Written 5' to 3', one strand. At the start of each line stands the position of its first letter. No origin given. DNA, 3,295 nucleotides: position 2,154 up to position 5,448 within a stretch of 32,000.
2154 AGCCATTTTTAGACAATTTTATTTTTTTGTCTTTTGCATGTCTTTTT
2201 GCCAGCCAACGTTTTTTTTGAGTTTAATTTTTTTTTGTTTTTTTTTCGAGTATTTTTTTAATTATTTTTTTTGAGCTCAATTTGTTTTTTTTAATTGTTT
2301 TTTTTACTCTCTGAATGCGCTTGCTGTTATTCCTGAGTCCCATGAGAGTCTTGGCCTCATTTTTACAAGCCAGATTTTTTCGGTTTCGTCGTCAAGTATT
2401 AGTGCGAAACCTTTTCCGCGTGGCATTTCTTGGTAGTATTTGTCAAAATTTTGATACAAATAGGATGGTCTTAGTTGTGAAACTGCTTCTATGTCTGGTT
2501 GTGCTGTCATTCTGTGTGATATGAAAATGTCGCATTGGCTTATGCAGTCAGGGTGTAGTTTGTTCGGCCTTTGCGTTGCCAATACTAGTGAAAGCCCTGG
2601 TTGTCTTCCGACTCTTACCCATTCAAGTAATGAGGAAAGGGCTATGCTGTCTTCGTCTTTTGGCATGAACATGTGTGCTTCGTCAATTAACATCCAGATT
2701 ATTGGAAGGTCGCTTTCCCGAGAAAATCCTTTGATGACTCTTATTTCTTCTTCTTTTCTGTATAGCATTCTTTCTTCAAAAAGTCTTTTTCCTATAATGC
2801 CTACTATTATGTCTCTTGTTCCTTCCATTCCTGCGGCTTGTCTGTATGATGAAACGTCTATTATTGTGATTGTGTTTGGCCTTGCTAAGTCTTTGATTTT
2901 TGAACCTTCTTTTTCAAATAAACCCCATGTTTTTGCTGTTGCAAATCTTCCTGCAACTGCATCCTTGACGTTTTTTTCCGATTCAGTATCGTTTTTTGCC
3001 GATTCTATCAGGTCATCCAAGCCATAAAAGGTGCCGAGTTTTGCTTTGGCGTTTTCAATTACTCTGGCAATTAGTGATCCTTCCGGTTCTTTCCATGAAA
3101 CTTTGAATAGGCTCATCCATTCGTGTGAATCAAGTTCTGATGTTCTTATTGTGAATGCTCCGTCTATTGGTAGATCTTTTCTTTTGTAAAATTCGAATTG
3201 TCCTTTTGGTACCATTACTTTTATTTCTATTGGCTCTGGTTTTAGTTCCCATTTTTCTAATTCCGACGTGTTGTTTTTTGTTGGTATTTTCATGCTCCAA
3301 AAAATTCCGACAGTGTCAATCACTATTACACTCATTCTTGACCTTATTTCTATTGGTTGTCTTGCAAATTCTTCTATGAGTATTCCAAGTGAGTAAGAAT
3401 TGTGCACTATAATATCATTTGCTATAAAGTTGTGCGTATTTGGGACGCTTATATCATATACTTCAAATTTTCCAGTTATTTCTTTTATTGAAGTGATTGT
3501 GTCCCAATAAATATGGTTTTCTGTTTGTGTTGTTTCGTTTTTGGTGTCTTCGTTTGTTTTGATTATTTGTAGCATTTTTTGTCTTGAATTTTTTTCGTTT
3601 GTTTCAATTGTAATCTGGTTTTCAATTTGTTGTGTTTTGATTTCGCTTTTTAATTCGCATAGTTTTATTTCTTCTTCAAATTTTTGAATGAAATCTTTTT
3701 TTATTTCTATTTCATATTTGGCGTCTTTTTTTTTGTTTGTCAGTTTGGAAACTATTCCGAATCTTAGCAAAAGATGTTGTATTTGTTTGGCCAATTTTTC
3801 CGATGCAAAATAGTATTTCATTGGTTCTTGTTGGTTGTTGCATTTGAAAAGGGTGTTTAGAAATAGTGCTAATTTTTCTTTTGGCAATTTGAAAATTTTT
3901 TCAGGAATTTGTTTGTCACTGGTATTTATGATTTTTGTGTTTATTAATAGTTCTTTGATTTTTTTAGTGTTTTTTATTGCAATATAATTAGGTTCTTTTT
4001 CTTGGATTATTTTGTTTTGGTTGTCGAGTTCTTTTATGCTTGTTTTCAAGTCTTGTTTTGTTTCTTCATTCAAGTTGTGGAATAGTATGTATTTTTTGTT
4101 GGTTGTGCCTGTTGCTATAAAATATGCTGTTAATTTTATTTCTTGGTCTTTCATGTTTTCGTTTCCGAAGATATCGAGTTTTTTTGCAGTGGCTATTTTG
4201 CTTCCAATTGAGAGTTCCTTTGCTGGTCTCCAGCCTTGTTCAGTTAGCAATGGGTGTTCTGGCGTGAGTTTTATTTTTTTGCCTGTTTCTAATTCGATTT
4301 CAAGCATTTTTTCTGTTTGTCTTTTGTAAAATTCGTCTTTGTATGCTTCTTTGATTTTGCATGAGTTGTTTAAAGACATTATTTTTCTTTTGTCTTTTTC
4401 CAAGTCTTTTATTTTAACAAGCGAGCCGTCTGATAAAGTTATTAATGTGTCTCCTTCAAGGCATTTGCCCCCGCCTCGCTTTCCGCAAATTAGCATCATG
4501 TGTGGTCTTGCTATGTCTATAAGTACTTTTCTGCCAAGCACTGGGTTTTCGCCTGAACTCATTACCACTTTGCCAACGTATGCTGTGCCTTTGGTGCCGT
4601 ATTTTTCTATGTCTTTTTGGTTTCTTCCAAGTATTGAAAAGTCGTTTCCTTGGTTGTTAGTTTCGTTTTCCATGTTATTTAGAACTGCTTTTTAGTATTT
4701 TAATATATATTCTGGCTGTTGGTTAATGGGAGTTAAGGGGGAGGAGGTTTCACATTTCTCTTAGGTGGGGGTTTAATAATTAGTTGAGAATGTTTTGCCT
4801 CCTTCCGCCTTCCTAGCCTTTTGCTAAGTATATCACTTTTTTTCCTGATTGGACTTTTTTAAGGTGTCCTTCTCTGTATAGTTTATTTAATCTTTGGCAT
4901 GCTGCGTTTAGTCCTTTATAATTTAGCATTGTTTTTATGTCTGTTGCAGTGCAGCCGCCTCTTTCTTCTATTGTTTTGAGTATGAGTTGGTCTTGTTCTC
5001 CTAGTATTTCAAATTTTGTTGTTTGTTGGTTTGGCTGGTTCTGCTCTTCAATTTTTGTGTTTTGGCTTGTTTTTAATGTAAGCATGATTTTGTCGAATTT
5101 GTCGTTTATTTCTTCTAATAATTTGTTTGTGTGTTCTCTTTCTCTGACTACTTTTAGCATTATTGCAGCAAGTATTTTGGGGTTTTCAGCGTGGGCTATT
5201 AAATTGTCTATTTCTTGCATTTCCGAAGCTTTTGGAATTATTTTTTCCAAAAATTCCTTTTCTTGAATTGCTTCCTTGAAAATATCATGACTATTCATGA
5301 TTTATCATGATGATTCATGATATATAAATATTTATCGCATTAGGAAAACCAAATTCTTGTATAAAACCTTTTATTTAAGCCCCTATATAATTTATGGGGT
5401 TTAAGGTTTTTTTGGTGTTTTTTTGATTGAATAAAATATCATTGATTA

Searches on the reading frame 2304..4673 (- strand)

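Call 29: search_protein_families(library=pfam, proteins=[window:2304-4673:-], max_evalue=0.001)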
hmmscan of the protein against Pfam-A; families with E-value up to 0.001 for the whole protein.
window:2304-4673:- (789 aa): 5 families
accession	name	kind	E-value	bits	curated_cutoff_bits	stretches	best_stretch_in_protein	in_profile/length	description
PF14890.11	Intein_splicing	-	1.8e-24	86.8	35.8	1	78-425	1-155/155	Intein splicing domain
PF14528.11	LAGLIDADG_3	-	1.7e-10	41.4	22.5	1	282-336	21-81/82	LAGLIDADG-like domain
PF14623.11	Vint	-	3.5e-05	24.1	27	1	71-149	2-71/166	Hint-domain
PF01079.26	Hint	-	9.5e-05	22.5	29.7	1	69-165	11-107/213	Hint module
PF14527.11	LAGLIDADG_WhiA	-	0.00097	19.7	23.2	0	183-246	7-74/93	WhiA LAGLIDADG-like domain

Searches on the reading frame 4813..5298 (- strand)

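Call 29: search_protein_families(library=pfam, proteins=[window:4813-5298:-], max_evalue=0.001)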
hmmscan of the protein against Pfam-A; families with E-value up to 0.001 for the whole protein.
window:4813-5298:- (161 aa): 1 family
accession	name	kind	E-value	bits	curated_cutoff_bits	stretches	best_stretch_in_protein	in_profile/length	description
PF13463.12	HTH_27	-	0.00015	22.4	22.2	0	99-152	1-54/68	Winged helix DNA-binding domain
